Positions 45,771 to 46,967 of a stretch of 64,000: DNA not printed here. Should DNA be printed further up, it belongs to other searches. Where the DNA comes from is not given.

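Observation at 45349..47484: Orphan VirB2-like / VirB6(TrbL)-like / M23-hydrolase membrane module with no secretion ATPases, embedded among core genes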

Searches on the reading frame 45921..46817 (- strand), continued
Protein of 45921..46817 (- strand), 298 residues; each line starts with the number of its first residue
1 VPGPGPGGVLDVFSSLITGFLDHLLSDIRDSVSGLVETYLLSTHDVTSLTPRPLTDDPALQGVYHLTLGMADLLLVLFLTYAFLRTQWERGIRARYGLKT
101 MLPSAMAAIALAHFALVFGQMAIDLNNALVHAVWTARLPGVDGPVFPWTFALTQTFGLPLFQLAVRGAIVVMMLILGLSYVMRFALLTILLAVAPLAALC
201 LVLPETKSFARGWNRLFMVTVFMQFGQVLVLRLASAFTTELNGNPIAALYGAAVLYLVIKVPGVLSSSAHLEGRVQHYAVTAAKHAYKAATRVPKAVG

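Call 42: find_encoding_contigs(protein=P0328, flank=10000, max_places=3)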
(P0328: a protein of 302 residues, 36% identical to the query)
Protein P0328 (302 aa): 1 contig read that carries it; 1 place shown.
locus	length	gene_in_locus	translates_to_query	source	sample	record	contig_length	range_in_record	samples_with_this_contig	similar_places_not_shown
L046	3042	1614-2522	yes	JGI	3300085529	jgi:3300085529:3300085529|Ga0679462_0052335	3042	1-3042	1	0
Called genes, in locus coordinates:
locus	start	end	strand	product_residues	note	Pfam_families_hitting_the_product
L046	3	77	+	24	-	?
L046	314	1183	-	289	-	-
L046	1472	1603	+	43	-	-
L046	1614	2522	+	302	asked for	PF19597:TrbL_4 (weak)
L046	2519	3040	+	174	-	?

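Call 43: list_cluster_members(proteins=[P0310, P0281, P0313, P0283, P0338, P0306, P0337, P0349])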
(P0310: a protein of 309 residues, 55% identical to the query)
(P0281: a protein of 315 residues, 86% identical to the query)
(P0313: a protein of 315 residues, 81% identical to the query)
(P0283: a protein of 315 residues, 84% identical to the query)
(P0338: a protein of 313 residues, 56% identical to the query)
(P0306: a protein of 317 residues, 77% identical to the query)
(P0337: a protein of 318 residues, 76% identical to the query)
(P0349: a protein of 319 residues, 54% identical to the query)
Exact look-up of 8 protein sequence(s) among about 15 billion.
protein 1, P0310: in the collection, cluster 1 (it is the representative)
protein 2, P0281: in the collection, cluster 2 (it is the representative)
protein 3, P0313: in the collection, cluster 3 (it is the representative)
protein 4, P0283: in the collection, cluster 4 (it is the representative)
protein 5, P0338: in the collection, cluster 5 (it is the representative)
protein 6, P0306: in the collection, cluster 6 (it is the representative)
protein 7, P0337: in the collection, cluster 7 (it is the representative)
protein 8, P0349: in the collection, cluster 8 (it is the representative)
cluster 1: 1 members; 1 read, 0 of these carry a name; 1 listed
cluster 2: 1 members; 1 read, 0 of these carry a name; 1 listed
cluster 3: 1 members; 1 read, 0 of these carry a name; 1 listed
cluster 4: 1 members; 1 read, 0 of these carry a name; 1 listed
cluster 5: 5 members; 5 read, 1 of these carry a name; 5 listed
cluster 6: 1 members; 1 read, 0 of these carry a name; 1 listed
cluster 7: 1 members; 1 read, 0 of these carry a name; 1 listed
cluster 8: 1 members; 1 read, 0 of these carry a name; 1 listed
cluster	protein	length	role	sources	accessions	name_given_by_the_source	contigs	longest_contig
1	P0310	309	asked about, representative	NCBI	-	-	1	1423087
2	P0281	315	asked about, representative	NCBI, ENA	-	-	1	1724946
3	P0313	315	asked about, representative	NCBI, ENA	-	-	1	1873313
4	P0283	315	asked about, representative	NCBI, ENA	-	-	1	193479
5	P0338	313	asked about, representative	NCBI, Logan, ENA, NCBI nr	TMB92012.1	MAG: hypothetical protein E6J45_03895 [Chloroflexi bacterium] | MAG: hypothetical protein E6J45_03895 [Chloroflexota bacterium]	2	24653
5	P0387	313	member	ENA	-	-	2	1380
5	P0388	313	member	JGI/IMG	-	-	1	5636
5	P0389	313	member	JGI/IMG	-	-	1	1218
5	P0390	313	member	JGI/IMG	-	-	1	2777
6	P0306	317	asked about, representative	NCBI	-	-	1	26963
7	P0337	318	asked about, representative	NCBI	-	-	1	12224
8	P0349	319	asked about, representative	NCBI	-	-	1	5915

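Call 44: predict_structure(alignment_id=A3)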
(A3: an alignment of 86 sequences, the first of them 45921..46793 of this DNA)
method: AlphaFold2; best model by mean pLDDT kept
length: 290 residues; sequences in the alignment: 86
mean_pLDDT: 84.0   pTM: 0.74
mean pLDDT of the five models: 84.0, 81.1, 80.8, 74.3, 70.8
residues with pLDDT >= 90: 75; 70-90: 195; 50-70: 18; < 50: 2
segments of 3 or more residues with pLDDT < 50: none
pLDDT, mean of each block of 10 residues (from residue 1): 84 84 77 65 76 93 94 89 79 89 93 91 85 75 83 87 88 90 93 87 90 90 86 77 87 81 74 84 65
secondary structure, 60 per line:
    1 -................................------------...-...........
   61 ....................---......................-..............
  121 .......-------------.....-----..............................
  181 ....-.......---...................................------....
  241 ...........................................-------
elements in order: H2-33 H50-80 H84-105 H107-127 H141-145 H151-184 H186-192 H196-230 H237-283
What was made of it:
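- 45921..46817 (-): gC: TrbL/VirB6-family polytopic membrane protein (possible true start at 46793). AF2 model pLDDT 84 (call 44).
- On TrbL/VirB6 family (Pfam PF19597 TrbL_4, PF19590, PF04610): The AF2 model has pLDDT 84 (call 44).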

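Call 47: fold_search(model_id=the predicted structure, library=pdb)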
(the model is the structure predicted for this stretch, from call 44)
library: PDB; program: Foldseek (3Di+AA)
matches with E <= 10: 405; with E <= 0.001: 0
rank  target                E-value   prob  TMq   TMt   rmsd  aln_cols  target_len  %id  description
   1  7o3v_J                5.3e-02  0.96  0.35  0.38  14.8       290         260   13  Stalk complex structure (TrwJ/VirB5-TrwI/VirB6) from the fully-assembled R388 type IV secretion system determined by c (released 2022-06-22)
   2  8rt9_F                7.4e-02  0.99  0.44  0.46   8.6       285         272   14  Stalk complex full-length structure (TrwJ/VirB5-TrwI/VirB6) from the fully-assembled R388 type IV secretion system det (released 2024-06-19)
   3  8rtd_L                7.8e-02  0.85  0.29  0.31  25.1       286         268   12  Stalk-Arches-IMC structure from the fully-assembled R388 type IV secretion system determined by cryo-EM. (released 2024-06-19)
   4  7o3v_G                1.1e-01  0.97  0.39  0.42   8.8       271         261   12  Stalk complex structure (TrwJ/VirB5-TrwI/VirB6) from the fully-assembled R388 type IV secretion system determined by c (released 2022-06-22)
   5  7o3v_F                1.2e-01  0.94  0.37  0.41  11.8       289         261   12  Stalk complex structure (TrwJ/VirB5-TrwI/VirB6) from the fully-assembled R388 type IV secretion system determined by c (released 2022-06-22)
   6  7udm_A                1.9e-01  0.75  0.28  0.29  14.9       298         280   11  Crystal structure of designed helical repeat protein RPB_PLP1_R6 in alternative conformation 1 (with peptide) (released 2023-03-22)
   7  6z0c_B                2.3e-01  0.33  0.20  0.26  15.9       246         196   15  Structure of in silico modelled artificial Maquette-3 protein (released 2021-03-17)
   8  7udn_B                2.4e-01  0.44  0.24  0.24  18.3       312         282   11  Crystal structure of designed helical repeat protein RPB_PLP1_R6 in alternative conformation 2 (released 2023-03-22)
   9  8rtd_H                3.0e-01  0.44  0.23  0.29  26.7       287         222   11  Stalk-Arches-IMC structure from the fully-assembled R388 type IV secretion system determined by cryo-EM. (released 2024-06-19)
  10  8rtd_I                3.3e-01  0.47  0.23  0.30  27.2       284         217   11  Stalk-Arches-IMC structure from the fully-assembled R388 type IV secretion system determined by cryo-EM. (released 2024-06-19)
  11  7udn_A                4.6e-01  0.54  0.28  0.28  15.1       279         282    9  Crystal structure of designed helical repeat protein RPB_PLP1_R6 in alternative conformation 2 (released 2023-03-22)
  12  6z0c_A                5.3e-01  0.23  0.20  0.26  15.9       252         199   12  Structure of in silico modelled artificial Maquette-3 protein (released 2021-03-17)
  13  6yvr_AAA              5.3e-01  0.12  0.15  0.10  29.7       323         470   13  Crystal structure of the neurotensin receptor 1 in complex with the peptide full agonist NTS8-13 (released 2021-02-10)
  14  7sqc_1V               5.6e-01  0.12  0.13  0.17  37.6       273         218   16  Ciliary C1 central pair apparatus isolated from Chlamydomonas reinhardtii (released 2022-04-13)
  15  9qu3                  5.6e-01  0.10  0.15  0.13  25.3       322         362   12  Cryo-EM structure of the human choline transporter-like protein hCTL1 in LMNG (released 2025-05-14)
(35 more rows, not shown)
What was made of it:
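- A confident AF2 model (call 44) has its five best PDB fold matches all to TrwI/VirB6 (call 47). The Foldseek E-values are weak (0.05-0.12) and TM-scores are 0.35-0.46 (call 47).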

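Call 54: search_protein_families(library=pfam, max_evalue=0.01, proteins=[P0167, P0168, P0171, P0172, P0174, P0180, P0183, P0202, P0248, P0264])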
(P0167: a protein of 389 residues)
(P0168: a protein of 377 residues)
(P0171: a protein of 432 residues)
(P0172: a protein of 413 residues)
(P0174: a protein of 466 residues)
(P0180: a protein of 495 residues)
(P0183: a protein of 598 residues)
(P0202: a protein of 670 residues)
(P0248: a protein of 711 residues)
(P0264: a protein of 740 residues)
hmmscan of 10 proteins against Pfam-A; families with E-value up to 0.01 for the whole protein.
P0167 (389 aa): 1 family
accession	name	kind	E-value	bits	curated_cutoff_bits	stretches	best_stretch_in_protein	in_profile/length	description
PF19597.4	TrbL_4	-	4.2e-13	49.7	27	1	62-304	8-245/276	Conjugal transfer protein TrbL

P0168 (377 aa): 2 families
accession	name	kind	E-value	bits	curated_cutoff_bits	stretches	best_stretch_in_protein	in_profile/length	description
PF19597.4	TrbL_4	-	1.1e-09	38.5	27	1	131-335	47-246/276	Conjugal transfer protein TrbL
PF04610.19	TrbL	-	0.00012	22.3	25.9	1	200-323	74-204/215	TrbL/VirB6 plasmid conjugal transfer protein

P0171 (432 aa): 2 families
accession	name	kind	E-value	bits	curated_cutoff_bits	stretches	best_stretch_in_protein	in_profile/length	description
PF19597.4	TrbL_4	-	2e-11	44.3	27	1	160-361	49-245/276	Conjugal transfer protein TrbL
PF04610.19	TrbL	-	7.3e-06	26.3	25.9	1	219-354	77-208/215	TrbL/VirB6 plasmid conjugal transfer protein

P0172 (413 aa): 1 family
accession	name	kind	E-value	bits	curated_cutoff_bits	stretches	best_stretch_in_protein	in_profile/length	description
PF19597.4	TrbL_4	-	9.7e-08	32.1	27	1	231-350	139-248/276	Conjugal transfer protein TrbL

P0174 (466 aa): 2 families
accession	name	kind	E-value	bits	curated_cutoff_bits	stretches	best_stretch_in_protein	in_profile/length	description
PF19597.4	TrbL_4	-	1.6e-05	24.9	27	1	203-433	21-245/276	Conjugal transfer protein TrbL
PF04610.19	TrbL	-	0.0092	16.2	25.9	0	270-401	53-181/215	TrbL/VirB6 plasmid conjugal transfer protein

P0180 (495 aa): 2 families
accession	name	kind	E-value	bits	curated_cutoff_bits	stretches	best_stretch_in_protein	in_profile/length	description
PF19597.4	TrbL_4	-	1.5e-08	34.8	27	1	186-435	3-244/276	Conjugal transfer protein TrbL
PF04610.19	TrbL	-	0.0079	16.4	25.9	0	301-413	74-190/215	TrbL/VirB6 plasmid conjugal transfer protein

P0183 (598 aa): 1 family
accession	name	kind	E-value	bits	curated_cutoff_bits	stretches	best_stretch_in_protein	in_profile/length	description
PF19597.4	TrbL_4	-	4.5e-07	30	27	1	104-370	19-265/276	Conjugal transfer protein TrbL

P0202 (670 aa): 0 families

P0248 (711 aa): 1 family
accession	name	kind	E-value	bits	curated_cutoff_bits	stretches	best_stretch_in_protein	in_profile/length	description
PF19597.4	TrbL_4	-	3.5e-05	23.8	27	1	236-363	132-245/276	Conjugal transfer protein TrbL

P0264 (740 aa): 1 family
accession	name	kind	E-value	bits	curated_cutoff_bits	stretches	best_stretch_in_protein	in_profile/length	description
PF19597.4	TrbL_4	-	0.0058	16.5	27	1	208-328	137-241/276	Conjugal transfer protein TrbL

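Call 56: find_related_loci(query=A5, collection=metagenome_contigs, flank=10000)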
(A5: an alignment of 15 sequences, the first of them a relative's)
Query A5 (432 aa) in metagenome_contigs; peptide patterns used: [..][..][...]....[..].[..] (x = any residue, [..] = any of these).
317 stretches matched a pattern; 200 encode a relative of the query (tblastn E <= 1e-3); the best 80 are kept; 80 distinct loci.
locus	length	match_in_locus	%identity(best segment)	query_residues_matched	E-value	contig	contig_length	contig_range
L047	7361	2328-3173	84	102-387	2e-132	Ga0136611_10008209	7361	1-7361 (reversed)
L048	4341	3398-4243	85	102-387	2e-131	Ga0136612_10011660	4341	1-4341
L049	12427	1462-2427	53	46-388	1e-89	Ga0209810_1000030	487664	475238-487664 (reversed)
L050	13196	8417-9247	58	108-388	9e-89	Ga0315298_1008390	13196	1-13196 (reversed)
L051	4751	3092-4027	53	53-388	7e-89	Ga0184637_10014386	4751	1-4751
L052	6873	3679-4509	57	108-388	3e-88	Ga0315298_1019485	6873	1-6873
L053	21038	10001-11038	48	6-398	1e-88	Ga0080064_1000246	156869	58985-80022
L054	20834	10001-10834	59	108-389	7e-87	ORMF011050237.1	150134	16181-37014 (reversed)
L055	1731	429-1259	55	108-388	2e-91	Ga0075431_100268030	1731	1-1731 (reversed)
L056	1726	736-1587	55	108-398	3e-90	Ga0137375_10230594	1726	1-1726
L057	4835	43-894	59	108-393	1e-84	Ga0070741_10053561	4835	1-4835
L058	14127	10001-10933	45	47-389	3e-84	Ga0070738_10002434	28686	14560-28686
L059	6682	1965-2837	58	108-396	5e-84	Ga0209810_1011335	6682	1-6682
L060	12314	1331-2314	45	20-400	9e-84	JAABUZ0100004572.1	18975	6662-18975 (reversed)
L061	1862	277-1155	55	92-390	1e-85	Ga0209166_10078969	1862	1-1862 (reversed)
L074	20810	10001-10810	55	108-382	4e-79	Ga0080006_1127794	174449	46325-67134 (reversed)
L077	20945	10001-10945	46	44-382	5e-76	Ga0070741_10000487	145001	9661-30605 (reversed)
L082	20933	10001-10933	48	59-388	5e-77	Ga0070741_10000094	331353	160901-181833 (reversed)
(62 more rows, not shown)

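Call 60: search_protein_families(library=pfam, max_evalue=0.01, proteins=[L077:8520-9959:+, L077:9956-10987:+, L077:10984-11649:+, L077:11744-11977:+, L077:11987-12361:+, L077:12930-14840:+, L077:14837-15952:+, L077:15943-18678:+, L082:12061-12297:+, L074:11512-11799:+])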
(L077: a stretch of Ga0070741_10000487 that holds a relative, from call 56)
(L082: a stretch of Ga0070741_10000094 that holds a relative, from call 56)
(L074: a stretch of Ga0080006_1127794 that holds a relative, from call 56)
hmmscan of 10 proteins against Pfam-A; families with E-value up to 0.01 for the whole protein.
L077:8520-9959:+ (479 aa): 2 families
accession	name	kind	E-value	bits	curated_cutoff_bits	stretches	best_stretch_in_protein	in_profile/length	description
PF08308.17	PEGA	-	8.5e-10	38.8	20.8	1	64-122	4-63/71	PEGA domain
PF07676.18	PD40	-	0.00025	21.3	20.9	0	348-359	15-26/38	WD40-like Beta Propeller Repeat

L077:9956-10987:+ (343 aa): 2 families
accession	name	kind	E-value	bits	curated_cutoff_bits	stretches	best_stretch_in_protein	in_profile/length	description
PF19597.4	TrbL_4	-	1.8e-13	51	27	1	70-313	9-245/276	Conjugal transfer protein TrbL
PF04610.19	TrbL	-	0.0041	17.3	25.9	1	191-306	94-208/215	TrbL/VirB6 plasmid conjugal transfer protein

L077:10984-11649:+ (221 aa): 1 family
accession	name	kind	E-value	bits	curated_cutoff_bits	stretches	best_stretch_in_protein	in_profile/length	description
PF00877.26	NLPC_P60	-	0.00016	22.1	23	1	141-200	32-97/105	NlpC/P60 family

L077:11744-11977:+ (77 aa): 1 family
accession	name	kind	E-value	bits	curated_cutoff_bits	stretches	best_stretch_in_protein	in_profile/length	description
PF18895.5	T4SS_pilin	-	4.6e-09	36.7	26.6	1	2-69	3-69/71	Type IV secretion system pilin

L077:11987-12361:+ (124 aa): 1 family
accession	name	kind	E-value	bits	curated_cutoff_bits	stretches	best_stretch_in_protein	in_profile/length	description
PF12666.12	PrgI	-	1.6e-05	25.8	27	1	7-93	2-90/91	PrgI family protein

L077:12930-14840:+ (636 aa): 3 families
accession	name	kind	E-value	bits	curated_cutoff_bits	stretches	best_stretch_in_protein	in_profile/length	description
PF19044.6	P-loop_TraG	-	1.4e-22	80.4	25.8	2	282-373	26-117/413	TraG P-loop domain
PF12846.13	AAA_10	-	1.3e-10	41.3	27.5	1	284-556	20-294/362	AAA-like domain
PF01935.23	DUF87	-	1e-07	32.7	23.2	1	290-401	28-138/220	Helicase HerA, central domain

L077:14837-15952:+ (371 aa): 3 families
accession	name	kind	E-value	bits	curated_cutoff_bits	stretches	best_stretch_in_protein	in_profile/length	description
PF01807.25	Zn_ribbon_DnaG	-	7.1e-16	58.3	24.9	1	12-100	7-86/98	CHC2 zinc finger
PF08275.17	DNAG_N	-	2.4e-07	31.3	26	1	140-243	2-107/128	DNA primase catalytic core, N-terminal domain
PF13155.12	Toprim_2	-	6.2e-06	26.9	22.1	1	265-342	2-86/88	Toprim-like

L077:15943-18678:+ (911 aa): 2 families
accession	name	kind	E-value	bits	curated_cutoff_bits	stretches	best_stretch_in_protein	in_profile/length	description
PF01935.23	DUF87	-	6e-05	23.7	23.2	1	380-462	8-82/220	Helicase HerA, central domain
PF10412.15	TrwB_AAD_bind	-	0.0011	18.4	20.5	0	630-703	216-287/387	Type IV secretion-system coupling protein DNA-binding domain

L082:12061-12297:+ (78 aa): 1 family
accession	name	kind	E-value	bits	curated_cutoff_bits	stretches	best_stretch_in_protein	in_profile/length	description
PF18895.5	T4SS_pilin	-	9.5e-12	45.3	26.6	1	2-70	3-70/71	Type IV secretion system pilin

L074:11512-11799:+ (95 aa): 1 family
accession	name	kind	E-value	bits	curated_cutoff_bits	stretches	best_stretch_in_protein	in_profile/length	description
PF18895.5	T4SS_pilin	-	6.1e-10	39.5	26.6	1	20-89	3-71/71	Type IV secretion system pilin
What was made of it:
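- Closest known: Monoderm. Different: Those clusters also carry PrgI/VirB3, VirB4, a DnaG-like primase, a coupling-protein-like ATPase and a PEGA protein (call 60).
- The gene content (pilin-like, VirB6-like, wall hydrolase, ssb) resembles a fragment of a monoderm conjugation module (call 60).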

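Call 68: search_protein_families(library=padloc, max_evalue=0.1, proteins=[window:45924-46817:-])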
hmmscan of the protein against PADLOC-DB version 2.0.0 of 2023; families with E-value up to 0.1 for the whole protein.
window:45924-46817:- (298 aa): 0 families

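Call 80: find_related_loci(query=A3, collection=viral_contigs, flank=8000)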
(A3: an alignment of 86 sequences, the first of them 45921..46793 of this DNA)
Query A3 (290 aa) in viral_contigs; peptide patterns used: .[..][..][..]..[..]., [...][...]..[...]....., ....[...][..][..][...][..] (x = any residue, [..] = any of these).
63 stretches matched a pattern, but none encodes a relative of the query by tblastn (E <= 1e-3).
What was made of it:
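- The family is absent from viral contigs (call 80).
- Tried and rejected: Viral contigs: no relative of gC (call 80).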

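Call 92: find_encoding_contigs(protein=P0296, flank=6000, max_places=2)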
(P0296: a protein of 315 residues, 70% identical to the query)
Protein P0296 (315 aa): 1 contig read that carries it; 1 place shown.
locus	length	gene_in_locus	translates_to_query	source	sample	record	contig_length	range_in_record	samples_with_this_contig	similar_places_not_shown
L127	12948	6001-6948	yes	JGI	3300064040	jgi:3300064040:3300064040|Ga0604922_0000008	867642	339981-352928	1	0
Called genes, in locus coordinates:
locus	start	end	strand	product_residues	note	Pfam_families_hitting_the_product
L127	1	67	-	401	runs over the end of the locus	-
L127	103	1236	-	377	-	PF01266:DAO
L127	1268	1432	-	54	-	-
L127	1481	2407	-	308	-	PF04542:Sigma70_r2 (weak), PF00196:GerE (faint), PF08281:Sigma70_r4_2 (weak)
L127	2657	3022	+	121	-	-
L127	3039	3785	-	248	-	-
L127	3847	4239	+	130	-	PF14534:DUF4440, PF13474:SnoaL_3 (faint)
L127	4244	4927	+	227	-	PF01872:RibD_C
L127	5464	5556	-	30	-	-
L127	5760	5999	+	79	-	-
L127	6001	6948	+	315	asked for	PF19590:TrbL_3, PF19597:TrbL_4 (weak)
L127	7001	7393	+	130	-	PF00436:SSB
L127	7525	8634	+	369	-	PF00005:ABC_tran, PF08402:TOBE_2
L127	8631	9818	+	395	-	PF01547:SBP_bac_1 (weak), PF13416:SBP_bac_8, PF13343:SBP_bac_6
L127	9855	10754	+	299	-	PF00528:BPD_transp_1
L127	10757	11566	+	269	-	PF00528:BPD_transp_1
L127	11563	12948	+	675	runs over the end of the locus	PF03190:Thioredox_DsbH, PF13899:Thioredoxin_7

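Call 93: find_encoding_contigs(protein=P0333, flank=6000, max_places=2)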
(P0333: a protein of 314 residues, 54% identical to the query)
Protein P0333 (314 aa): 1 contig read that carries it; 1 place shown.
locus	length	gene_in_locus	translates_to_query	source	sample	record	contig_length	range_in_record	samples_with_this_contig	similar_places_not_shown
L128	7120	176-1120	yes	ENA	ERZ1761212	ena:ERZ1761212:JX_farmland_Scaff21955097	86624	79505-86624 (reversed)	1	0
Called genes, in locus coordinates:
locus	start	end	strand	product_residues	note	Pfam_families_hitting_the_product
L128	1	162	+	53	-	?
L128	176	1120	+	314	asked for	PF19590:TrbL_3, PF19597:TrbL_4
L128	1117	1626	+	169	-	PF01551:Peptidase_M23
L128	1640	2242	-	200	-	PF01066:CDP-OH_P_transf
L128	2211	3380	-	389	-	PF13439:Glyco_transf_4, PF13579:Glyco_trans_4_4, PF20706:GT4-conflict, PF00534:Glycos_transf_1, PF13692:Glyco_trans_1_4, PF13524:Glyco_trans_1_2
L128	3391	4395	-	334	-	PF03279:Lip_A_acyltrans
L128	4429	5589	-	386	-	PF01658:Inos-1-P_synth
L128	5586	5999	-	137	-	PF01022:HTH_5, PF12840:HTH_20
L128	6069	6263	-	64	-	-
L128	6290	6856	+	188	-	-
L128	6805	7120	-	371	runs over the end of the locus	PF13439:Glyco_transf_4, PF13579:Glyco_trans_4_4, PF00534:Glycos_transf_1, PF13692:Glyco_trans_1_4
